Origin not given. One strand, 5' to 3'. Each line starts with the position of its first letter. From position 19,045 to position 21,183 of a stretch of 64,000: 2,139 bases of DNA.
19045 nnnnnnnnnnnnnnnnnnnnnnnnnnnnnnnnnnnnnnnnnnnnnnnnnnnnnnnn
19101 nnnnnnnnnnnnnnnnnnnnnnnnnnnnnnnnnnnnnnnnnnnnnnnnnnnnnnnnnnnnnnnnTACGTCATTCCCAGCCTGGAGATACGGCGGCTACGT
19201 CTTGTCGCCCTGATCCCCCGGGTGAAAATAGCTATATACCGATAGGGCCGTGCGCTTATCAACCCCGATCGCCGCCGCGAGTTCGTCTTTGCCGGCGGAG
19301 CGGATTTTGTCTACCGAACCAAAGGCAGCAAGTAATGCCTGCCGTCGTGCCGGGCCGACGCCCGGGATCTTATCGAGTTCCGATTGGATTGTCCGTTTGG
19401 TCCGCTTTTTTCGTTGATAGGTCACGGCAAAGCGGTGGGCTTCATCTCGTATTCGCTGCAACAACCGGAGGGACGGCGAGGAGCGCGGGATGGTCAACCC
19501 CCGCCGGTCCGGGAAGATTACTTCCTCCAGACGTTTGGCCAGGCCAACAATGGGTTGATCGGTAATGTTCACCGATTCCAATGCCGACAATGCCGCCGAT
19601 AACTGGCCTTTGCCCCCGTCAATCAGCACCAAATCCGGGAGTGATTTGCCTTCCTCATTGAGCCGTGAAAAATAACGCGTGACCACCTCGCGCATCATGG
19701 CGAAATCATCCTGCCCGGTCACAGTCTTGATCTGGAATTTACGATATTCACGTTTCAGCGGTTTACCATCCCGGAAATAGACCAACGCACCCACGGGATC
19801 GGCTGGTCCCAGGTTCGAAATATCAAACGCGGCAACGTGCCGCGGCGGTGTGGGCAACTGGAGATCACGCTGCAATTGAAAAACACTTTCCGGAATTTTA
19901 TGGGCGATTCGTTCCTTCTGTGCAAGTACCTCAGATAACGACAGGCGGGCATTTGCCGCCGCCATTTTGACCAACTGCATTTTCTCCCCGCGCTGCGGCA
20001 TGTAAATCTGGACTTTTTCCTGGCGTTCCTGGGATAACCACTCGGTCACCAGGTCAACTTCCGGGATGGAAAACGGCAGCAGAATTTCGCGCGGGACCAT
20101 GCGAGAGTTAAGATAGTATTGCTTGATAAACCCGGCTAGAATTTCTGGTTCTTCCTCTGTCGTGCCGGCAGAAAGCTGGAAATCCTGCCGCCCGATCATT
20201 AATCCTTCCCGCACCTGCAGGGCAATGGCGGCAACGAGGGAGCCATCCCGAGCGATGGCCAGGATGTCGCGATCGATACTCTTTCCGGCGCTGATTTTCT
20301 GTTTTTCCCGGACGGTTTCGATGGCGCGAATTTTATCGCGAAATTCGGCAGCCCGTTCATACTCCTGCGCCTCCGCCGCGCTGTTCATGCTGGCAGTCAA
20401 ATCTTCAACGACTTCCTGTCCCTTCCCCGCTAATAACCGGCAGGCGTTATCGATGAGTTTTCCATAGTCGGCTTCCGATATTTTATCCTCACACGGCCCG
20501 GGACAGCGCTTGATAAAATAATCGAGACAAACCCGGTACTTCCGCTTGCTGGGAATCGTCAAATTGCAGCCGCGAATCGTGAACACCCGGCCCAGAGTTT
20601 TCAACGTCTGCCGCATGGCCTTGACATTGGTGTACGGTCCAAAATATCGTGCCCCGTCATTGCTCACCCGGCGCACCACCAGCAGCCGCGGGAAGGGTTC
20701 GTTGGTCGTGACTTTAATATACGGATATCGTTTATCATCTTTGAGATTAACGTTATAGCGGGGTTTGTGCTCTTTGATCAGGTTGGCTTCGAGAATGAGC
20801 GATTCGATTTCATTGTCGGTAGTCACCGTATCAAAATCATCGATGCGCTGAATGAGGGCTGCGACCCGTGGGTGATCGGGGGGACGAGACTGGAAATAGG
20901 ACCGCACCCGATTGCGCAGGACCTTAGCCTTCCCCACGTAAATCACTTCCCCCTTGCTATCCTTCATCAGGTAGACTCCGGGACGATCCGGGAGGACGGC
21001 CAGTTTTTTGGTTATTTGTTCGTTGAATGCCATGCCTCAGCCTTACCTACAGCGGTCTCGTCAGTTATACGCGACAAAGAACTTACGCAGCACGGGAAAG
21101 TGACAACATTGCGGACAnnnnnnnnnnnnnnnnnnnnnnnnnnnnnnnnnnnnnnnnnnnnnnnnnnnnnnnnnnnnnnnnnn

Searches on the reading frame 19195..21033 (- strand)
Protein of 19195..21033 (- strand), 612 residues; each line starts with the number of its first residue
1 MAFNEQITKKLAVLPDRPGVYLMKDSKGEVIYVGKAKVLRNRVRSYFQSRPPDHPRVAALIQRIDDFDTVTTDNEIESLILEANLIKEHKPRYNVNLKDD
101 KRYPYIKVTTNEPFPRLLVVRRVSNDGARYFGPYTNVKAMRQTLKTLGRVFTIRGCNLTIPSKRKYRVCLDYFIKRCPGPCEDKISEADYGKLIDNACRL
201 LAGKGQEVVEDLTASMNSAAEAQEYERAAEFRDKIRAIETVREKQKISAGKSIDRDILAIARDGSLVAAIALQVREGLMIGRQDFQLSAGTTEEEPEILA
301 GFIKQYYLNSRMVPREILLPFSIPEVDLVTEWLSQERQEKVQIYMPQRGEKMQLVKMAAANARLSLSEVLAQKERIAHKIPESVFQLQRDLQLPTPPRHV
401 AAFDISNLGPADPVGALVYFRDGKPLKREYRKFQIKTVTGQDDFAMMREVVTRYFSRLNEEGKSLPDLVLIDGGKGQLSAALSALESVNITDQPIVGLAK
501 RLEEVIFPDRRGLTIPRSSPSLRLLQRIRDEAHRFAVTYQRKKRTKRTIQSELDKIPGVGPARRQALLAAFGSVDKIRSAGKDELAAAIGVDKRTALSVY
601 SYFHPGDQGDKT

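Call 47: search_protein_families(library=pfam, proteins=[window:19195-21033:-], max_evalue=0.0001)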
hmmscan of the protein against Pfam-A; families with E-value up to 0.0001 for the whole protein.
window:19195-21033:- (612 aa): 7 families
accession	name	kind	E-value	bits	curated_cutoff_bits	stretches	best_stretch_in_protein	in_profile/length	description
PF08459.17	UvrC_RNaseH_dom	-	4.2e-53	179.9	22.3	1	389-537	2-159/159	UvrC RNAse H endonuclease domain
PF22920.2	UvrC_RNaseH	-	8.8e-36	122.8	24.3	1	254-368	1-115/116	UvrC Ribonuclease H-like domain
PF14520.12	HHH_5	-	1.1e-10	42.3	27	1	552-599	3-51/57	Helix-hairpin-helix domain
PF02151.25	UVR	-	9.3e-09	35.2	21.5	1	207-239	2-34/36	UvrB/uvrC motif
PF01541.30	GIY-YIG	-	3.8e-07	30.7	22.6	1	18-94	2-78/78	GIY-YIG catalytic domain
PF12826.13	HHH_2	-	2.6e-06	28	27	1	556-604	8-56/64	Helix-hairpin-helix motif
PF24348.1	DUF7508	-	7.8e-05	23.2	26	0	11-52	15-55/79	Domain of unknown function (DUF7508)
